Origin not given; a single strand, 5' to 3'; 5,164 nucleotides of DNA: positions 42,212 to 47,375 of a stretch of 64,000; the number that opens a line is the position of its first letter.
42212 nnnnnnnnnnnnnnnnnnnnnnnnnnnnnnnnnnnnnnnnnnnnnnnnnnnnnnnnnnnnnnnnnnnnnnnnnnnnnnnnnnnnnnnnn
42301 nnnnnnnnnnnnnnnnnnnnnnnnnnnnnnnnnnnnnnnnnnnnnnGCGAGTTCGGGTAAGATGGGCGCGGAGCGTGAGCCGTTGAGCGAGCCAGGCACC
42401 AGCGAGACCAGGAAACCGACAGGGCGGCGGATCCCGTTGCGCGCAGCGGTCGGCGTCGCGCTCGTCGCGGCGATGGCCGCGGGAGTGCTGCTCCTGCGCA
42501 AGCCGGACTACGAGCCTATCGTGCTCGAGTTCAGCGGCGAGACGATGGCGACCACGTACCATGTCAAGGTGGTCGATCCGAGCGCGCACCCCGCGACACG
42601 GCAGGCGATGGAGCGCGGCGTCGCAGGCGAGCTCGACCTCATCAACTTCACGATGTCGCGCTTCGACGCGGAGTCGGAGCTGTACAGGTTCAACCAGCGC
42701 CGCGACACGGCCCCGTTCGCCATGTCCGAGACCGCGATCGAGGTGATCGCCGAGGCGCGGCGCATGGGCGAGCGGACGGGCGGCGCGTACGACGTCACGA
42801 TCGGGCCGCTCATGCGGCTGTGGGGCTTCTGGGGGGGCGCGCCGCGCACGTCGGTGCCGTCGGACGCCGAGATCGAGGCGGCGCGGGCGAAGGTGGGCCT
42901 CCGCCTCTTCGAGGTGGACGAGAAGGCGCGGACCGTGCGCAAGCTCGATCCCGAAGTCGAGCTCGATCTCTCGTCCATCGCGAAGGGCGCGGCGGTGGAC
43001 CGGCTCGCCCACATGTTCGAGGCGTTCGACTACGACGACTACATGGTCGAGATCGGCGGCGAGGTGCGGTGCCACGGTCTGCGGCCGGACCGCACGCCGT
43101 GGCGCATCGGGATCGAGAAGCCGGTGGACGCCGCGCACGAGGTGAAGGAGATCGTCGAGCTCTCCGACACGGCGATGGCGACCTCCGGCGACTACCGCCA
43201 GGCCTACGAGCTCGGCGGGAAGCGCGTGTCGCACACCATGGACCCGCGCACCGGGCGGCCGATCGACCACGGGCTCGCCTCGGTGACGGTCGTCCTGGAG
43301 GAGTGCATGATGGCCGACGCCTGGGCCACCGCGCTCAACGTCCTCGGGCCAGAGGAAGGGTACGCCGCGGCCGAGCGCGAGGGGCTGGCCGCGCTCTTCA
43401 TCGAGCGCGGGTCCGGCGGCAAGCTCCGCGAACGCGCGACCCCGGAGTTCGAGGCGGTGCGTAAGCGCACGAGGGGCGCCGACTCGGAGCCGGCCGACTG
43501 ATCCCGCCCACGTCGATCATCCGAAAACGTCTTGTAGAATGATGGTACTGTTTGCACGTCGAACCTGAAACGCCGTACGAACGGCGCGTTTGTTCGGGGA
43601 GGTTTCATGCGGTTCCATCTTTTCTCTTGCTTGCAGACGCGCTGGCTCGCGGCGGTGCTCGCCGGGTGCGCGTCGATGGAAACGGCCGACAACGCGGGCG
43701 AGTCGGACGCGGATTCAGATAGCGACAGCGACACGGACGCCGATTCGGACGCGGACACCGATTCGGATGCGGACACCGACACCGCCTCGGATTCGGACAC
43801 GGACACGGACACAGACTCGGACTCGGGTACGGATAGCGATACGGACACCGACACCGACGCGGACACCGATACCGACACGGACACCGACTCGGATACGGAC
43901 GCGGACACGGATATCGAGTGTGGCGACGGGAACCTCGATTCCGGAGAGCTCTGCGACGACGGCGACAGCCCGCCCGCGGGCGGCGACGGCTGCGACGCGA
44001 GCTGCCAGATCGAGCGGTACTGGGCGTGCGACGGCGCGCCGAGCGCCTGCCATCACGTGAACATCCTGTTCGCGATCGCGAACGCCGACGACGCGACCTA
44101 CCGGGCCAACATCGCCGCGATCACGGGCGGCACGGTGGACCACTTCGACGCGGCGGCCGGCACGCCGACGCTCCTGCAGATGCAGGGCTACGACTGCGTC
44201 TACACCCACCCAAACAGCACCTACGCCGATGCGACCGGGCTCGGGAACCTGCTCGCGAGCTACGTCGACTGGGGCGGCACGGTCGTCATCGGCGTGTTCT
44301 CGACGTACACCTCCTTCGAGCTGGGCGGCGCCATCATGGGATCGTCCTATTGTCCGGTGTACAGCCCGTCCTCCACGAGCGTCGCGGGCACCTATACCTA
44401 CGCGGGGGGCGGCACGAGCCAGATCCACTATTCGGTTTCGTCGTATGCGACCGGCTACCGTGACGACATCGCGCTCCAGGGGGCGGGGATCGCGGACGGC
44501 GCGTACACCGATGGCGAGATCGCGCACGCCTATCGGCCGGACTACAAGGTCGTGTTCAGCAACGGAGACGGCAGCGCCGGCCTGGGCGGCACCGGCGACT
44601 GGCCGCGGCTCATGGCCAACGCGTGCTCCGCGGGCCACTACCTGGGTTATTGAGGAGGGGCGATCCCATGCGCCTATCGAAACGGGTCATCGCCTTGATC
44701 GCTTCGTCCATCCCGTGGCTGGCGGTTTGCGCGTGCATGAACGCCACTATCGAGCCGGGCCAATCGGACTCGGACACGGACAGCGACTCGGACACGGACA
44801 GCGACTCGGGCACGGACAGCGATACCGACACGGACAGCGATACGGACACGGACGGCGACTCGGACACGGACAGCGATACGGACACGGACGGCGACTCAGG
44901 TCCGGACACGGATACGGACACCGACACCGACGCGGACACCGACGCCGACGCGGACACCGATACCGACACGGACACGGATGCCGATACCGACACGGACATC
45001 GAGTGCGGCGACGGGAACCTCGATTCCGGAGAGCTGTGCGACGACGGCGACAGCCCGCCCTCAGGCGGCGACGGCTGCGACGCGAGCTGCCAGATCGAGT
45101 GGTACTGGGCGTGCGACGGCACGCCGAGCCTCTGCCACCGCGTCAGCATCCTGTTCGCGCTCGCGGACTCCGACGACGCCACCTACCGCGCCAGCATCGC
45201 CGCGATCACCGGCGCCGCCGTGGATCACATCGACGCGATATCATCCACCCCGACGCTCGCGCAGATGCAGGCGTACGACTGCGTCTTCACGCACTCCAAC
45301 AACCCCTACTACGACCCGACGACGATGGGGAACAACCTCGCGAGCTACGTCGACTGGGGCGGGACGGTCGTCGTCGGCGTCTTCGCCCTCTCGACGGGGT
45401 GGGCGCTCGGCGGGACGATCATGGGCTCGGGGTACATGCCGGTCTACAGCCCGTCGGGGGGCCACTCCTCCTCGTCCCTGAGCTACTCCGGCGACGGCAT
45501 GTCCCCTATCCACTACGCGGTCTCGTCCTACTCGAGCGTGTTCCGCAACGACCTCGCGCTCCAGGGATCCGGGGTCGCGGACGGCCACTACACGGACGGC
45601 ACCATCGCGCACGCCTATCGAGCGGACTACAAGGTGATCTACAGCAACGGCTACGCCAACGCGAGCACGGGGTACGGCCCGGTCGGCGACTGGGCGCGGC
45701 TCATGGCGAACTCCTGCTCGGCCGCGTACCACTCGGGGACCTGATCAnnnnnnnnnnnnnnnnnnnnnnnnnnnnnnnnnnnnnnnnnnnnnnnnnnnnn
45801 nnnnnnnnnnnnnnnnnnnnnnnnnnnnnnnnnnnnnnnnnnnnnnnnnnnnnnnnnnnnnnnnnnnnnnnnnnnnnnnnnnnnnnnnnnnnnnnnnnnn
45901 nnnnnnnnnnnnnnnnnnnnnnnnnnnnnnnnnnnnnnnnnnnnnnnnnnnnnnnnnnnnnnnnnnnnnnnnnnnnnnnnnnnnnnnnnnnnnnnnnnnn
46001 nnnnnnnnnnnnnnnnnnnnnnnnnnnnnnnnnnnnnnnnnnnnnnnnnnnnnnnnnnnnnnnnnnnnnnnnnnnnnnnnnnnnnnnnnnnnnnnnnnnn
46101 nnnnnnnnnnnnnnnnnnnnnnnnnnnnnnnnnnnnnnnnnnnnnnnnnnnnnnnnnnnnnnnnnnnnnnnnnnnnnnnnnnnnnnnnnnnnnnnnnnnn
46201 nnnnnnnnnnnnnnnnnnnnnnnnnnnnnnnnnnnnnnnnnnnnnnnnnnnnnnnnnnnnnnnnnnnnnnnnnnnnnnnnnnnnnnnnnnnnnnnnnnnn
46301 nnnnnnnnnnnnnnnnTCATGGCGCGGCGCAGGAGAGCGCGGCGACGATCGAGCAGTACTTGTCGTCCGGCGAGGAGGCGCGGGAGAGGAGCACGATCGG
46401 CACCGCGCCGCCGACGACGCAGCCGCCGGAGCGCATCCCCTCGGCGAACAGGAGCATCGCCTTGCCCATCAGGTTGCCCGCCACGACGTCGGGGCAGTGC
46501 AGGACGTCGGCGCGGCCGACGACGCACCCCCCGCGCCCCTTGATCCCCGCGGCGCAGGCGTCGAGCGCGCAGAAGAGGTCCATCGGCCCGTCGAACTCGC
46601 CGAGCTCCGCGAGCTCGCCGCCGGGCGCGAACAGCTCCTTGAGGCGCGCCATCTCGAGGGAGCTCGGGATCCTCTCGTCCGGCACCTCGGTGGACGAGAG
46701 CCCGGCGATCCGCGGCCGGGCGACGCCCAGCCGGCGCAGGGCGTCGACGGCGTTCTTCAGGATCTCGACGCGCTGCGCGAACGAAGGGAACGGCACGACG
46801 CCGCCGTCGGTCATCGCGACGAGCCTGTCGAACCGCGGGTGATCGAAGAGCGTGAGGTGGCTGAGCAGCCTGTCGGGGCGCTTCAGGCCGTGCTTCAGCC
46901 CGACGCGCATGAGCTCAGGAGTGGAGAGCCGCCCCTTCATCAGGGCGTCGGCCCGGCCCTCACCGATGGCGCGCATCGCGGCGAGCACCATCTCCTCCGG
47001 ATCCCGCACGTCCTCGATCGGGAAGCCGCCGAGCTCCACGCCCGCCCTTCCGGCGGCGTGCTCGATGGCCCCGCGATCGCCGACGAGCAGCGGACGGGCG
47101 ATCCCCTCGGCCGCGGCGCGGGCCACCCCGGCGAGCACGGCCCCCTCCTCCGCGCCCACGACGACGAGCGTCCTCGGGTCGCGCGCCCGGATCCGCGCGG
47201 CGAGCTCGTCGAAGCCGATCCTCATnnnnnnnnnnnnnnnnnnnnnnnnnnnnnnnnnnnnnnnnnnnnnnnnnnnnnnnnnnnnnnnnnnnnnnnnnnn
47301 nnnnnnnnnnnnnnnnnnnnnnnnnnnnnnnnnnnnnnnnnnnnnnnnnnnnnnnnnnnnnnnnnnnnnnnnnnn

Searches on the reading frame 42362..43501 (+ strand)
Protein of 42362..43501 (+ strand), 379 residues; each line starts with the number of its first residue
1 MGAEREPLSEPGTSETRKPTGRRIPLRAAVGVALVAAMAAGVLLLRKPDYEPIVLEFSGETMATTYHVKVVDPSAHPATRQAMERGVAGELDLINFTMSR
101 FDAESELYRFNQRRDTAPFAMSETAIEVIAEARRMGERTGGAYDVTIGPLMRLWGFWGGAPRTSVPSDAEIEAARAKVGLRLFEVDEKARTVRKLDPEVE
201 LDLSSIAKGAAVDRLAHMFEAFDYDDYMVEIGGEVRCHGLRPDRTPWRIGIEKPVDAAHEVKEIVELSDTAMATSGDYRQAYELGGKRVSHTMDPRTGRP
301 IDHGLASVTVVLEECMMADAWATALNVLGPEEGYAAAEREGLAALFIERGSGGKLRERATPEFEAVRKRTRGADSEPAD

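Call 44: search_protein_families(library=pfam, proteins=[window:42362-43501:+], max_evalue=0.001)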
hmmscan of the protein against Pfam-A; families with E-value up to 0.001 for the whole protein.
window:42362-43501:+ (379 aa): 1 family
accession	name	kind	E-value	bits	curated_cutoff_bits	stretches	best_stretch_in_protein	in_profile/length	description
PF02424.20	ApbE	-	1.6e-85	287.3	25.6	1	62-346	1-266/266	ApbE family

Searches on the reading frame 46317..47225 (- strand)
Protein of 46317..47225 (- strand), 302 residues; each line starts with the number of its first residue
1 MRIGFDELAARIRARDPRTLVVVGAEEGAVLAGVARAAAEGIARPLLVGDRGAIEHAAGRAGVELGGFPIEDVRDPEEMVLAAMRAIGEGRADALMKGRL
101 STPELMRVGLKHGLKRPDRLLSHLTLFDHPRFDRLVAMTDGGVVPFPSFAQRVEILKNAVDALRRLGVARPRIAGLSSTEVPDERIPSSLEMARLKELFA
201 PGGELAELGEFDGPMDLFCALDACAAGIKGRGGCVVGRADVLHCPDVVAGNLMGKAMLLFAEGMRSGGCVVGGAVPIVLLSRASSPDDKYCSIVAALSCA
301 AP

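Call 44: search_protein_families(library=pfam, proteins=[window:46317-47225:-], max_evalue=0.001)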
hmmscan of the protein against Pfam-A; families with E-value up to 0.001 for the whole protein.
window:46317-47225:- (302 aa): 1 family
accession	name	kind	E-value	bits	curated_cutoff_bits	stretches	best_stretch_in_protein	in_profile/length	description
PF01515.24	PTA_PTB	-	4.1e-30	105.7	24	1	80-294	105-316/319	Phosphate acetyl/butaryl transferase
